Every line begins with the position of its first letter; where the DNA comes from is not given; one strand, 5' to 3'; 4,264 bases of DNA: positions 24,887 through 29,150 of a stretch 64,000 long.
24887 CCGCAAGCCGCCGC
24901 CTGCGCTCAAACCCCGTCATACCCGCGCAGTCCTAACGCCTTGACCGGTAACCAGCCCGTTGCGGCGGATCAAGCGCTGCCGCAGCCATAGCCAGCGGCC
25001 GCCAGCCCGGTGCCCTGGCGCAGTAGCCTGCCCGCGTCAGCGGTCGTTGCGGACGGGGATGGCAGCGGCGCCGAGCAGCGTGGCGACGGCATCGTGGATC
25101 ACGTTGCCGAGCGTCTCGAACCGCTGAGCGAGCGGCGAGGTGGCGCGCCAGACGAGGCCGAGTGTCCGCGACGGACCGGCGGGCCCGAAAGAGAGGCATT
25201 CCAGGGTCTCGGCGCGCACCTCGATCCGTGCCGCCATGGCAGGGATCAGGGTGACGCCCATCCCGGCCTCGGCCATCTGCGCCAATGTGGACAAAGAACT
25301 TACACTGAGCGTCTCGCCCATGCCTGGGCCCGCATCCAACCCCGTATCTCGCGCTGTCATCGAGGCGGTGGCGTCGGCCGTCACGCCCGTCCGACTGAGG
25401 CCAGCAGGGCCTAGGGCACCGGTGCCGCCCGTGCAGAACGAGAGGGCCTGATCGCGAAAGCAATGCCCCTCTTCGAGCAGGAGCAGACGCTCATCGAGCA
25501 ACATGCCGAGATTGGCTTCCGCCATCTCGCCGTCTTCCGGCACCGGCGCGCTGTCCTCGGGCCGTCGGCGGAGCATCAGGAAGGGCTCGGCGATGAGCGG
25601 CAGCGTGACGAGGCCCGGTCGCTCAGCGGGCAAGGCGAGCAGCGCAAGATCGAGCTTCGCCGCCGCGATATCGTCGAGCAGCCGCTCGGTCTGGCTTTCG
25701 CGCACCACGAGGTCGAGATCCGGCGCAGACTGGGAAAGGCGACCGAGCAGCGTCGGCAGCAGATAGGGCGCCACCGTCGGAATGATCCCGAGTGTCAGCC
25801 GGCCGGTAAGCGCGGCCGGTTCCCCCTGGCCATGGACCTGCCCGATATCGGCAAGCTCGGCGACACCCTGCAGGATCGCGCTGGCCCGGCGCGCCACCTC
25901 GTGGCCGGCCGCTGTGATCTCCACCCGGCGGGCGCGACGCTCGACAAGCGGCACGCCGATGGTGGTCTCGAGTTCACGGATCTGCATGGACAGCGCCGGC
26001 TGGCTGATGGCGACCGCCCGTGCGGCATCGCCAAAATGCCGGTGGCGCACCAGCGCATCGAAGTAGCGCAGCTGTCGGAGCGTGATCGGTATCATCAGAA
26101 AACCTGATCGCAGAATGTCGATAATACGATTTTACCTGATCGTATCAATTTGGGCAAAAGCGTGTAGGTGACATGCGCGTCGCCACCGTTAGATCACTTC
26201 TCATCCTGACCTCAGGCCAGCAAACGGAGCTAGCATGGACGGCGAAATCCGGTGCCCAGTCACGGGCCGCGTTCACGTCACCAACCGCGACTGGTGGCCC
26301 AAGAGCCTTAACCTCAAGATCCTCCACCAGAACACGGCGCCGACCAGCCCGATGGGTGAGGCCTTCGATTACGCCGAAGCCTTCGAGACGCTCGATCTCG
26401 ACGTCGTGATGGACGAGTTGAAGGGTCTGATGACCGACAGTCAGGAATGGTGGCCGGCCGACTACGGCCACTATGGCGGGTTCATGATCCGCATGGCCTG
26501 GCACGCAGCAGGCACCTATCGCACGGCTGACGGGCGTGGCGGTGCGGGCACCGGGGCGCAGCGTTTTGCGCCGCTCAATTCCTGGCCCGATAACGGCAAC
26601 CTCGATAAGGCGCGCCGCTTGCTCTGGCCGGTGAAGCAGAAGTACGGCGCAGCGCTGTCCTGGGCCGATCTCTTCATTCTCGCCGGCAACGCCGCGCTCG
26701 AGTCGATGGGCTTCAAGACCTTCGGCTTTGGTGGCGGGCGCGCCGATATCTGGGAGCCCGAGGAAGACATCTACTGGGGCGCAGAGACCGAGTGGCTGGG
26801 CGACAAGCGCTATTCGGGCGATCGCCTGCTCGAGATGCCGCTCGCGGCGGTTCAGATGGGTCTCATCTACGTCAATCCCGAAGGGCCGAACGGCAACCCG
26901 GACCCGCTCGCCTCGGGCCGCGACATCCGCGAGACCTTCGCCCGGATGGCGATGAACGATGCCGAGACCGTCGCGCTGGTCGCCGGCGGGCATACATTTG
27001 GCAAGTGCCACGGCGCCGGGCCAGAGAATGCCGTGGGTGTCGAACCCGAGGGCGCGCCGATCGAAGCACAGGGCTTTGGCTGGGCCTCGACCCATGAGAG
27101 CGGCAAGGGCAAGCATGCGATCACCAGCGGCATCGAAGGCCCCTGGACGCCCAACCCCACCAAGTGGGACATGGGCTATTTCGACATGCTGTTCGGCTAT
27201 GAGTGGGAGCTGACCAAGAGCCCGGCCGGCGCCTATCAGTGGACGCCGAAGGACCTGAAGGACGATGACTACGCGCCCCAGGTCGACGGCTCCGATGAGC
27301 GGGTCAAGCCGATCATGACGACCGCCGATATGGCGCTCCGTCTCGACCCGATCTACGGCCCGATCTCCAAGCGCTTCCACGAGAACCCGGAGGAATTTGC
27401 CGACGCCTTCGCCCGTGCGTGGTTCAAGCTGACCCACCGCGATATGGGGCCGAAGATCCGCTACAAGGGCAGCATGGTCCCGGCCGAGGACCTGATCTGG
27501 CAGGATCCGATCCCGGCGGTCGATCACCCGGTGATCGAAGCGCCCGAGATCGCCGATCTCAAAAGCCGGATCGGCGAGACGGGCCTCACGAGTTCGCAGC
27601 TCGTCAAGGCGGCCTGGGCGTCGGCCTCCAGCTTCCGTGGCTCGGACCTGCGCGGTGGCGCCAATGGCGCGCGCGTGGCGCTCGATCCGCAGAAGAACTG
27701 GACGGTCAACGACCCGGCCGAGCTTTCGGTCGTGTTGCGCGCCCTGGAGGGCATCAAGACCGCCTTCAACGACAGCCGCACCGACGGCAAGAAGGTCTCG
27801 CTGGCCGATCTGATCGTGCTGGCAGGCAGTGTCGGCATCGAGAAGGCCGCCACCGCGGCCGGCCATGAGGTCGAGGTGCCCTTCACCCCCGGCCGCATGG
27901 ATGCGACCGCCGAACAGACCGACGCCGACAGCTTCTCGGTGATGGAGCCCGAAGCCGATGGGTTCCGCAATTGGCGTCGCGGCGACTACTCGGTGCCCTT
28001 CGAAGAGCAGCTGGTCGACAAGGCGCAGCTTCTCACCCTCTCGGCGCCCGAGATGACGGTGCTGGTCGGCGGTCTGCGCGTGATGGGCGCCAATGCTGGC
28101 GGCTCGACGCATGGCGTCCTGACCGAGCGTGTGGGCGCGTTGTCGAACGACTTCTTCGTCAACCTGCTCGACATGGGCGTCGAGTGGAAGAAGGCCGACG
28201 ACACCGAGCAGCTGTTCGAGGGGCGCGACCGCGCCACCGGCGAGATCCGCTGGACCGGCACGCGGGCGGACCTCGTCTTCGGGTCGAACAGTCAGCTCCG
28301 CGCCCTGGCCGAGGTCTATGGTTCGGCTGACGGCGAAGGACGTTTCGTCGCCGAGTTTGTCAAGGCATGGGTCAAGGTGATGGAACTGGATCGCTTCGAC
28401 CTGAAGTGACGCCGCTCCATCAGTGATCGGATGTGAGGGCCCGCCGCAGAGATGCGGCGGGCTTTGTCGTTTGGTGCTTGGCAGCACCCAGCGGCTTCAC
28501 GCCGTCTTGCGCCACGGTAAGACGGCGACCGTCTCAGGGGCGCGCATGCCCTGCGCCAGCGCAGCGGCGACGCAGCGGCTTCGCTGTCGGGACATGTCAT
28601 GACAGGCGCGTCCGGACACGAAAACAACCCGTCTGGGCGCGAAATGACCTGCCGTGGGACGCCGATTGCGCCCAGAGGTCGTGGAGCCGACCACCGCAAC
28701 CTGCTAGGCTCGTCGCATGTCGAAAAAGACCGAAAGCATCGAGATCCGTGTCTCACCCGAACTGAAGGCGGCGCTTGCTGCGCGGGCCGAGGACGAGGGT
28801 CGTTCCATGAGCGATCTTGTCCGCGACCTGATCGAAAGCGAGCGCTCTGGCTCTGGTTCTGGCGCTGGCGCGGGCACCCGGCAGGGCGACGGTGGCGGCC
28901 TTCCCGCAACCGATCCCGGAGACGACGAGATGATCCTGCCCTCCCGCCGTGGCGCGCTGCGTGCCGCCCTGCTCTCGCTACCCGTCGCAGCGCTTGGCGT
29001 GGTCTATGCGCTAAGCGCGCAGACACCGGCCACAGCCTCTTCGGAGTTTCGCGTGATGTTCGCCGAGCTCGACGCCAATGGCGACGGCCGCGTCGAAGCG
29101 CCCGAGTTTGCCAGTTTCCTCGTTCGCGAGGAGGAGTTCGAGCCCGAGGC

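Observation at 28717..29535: RHH DNA-binding domain fused across a Tat-like helix to four EF-hands: candidate transmembrane Ca2+ one-component regulator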

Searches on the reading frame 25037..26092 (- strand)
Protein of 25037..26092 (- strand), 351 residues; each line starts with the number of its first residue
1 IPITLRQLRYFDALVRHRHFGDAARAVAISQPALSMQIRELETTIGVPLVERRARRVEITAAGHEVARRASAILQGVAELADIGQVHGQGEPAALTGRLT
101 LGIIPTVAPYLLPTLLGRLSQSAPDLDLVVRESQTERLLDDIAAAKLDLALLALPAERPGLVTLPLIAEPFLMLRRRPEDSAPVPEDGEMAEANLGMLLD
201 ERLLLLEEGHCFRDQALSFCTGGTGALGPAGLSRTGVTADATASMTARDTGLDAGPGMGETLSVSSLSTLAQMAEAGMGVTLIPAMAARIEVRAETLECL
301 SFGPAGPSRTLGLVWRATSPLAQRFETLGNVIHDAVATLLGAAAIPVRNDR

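Call 66: search_protein_families(library=pfam, proteins=[window:25037-26092:-], max_evalue=0.0001)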
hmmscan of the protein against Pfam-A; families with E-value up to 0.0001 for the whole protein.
window:25037-26092:- (351 aa): 2 families
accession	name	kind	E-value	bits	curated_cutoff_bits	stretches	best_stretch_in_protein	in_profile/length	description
PF03466.25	LysR_substrate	-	2.8e-32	112.3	28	2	95-221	4-124/209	LysR substrate binding domain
PF00126.33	HTH_1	-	1.1e-21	77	26.6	1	5-64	1-60/60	Bacterial regulatory helix-turn-helix protein, lysR family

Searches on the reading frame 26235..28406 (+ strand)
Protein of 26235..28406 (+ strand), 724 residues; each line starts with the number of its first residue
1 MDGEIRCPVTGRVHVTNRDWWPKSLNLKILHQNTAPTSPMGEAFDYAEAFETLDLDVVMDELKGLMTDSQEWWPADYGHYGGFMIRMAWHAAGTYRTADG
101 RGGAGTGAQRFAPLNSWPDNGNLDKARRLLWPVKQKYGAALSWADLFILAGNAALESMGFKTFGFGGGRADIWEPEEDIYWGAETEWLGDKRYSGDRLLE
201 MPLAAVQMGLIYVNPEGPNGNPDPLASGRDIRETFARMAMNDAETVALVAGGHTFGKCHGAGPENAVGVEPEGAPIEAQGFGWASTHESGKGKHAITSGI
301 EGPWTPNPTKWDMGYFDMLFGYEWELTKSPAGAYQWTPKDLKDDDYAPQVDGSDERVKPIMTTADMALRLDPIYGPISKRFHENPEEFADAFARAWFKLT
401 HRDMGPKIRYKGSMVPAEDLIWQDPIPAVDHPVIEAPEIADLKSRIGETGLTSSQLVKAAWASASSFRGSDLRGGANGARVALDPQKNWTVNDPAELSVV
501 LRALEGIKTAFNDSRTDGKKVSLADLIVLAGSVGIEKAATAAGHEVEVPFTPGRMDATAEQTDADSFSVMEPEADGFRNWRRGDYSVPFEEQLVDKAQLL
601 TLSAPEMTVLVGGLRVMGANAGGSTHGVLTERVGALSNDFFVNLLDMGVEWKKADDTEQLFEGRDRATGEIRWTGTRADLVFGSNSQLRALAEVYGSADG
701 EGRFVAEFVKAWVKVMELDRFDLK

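Call 66: search_protein_families(library=pfam, proteins=[window:26235-28406:+], max_evalue=0.0001)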
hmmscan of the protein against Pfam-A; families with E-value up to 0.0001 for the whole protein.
window:26235-28406:+ (724 aa): 1 family
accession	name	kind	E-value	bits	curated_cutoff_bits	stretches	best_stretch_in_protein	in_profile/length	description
PF00141.28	peroxidase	-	4.4e-67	226.8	27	2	75-384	10-237/237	Peroxidase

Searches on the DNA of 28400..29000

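Call 56: search_rna_families(source=window, start=28400, end=29000, threshold=evalue, max_evalue=1)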
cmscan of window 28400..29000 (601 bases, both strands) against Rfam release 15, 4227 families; matches with E-value up to 1: 1.
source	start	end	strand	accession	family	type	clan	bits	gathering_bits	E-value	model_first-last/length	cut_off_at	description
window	28435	28464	+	RF01867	CC2171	Gene; sRNA;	-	20.5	75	0.034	130-159/159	no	caulobacter sRNA CC2171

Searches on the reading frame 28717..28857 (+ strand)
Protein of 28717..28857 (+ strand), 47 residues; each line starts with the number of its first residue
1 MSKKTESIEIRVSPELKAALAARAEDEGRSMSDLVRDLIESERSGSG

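Call 72: search_solved_structures(query=window:28717-28857:+, max_evalue=10, show_alignments=3)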
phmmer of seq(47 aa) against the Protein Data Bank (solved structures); distinct sequences matched with E-value up to 10: 3.
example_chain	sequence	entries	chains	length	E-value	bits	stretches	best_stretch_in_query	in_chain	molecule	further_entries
6a6x_C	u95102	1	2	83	0.043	17.4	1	6-42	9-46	Antitoxin MazE7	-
4tx2_B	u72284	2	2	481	1.7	12.5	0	17-43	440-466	Non-ribosomal peptide synthetase | Peptide synthetase, module 7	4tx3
8vvn_C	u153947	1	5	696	4.5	11.2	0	3-41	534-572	MotA/TolQ/ExbB proton channel domain-containing protein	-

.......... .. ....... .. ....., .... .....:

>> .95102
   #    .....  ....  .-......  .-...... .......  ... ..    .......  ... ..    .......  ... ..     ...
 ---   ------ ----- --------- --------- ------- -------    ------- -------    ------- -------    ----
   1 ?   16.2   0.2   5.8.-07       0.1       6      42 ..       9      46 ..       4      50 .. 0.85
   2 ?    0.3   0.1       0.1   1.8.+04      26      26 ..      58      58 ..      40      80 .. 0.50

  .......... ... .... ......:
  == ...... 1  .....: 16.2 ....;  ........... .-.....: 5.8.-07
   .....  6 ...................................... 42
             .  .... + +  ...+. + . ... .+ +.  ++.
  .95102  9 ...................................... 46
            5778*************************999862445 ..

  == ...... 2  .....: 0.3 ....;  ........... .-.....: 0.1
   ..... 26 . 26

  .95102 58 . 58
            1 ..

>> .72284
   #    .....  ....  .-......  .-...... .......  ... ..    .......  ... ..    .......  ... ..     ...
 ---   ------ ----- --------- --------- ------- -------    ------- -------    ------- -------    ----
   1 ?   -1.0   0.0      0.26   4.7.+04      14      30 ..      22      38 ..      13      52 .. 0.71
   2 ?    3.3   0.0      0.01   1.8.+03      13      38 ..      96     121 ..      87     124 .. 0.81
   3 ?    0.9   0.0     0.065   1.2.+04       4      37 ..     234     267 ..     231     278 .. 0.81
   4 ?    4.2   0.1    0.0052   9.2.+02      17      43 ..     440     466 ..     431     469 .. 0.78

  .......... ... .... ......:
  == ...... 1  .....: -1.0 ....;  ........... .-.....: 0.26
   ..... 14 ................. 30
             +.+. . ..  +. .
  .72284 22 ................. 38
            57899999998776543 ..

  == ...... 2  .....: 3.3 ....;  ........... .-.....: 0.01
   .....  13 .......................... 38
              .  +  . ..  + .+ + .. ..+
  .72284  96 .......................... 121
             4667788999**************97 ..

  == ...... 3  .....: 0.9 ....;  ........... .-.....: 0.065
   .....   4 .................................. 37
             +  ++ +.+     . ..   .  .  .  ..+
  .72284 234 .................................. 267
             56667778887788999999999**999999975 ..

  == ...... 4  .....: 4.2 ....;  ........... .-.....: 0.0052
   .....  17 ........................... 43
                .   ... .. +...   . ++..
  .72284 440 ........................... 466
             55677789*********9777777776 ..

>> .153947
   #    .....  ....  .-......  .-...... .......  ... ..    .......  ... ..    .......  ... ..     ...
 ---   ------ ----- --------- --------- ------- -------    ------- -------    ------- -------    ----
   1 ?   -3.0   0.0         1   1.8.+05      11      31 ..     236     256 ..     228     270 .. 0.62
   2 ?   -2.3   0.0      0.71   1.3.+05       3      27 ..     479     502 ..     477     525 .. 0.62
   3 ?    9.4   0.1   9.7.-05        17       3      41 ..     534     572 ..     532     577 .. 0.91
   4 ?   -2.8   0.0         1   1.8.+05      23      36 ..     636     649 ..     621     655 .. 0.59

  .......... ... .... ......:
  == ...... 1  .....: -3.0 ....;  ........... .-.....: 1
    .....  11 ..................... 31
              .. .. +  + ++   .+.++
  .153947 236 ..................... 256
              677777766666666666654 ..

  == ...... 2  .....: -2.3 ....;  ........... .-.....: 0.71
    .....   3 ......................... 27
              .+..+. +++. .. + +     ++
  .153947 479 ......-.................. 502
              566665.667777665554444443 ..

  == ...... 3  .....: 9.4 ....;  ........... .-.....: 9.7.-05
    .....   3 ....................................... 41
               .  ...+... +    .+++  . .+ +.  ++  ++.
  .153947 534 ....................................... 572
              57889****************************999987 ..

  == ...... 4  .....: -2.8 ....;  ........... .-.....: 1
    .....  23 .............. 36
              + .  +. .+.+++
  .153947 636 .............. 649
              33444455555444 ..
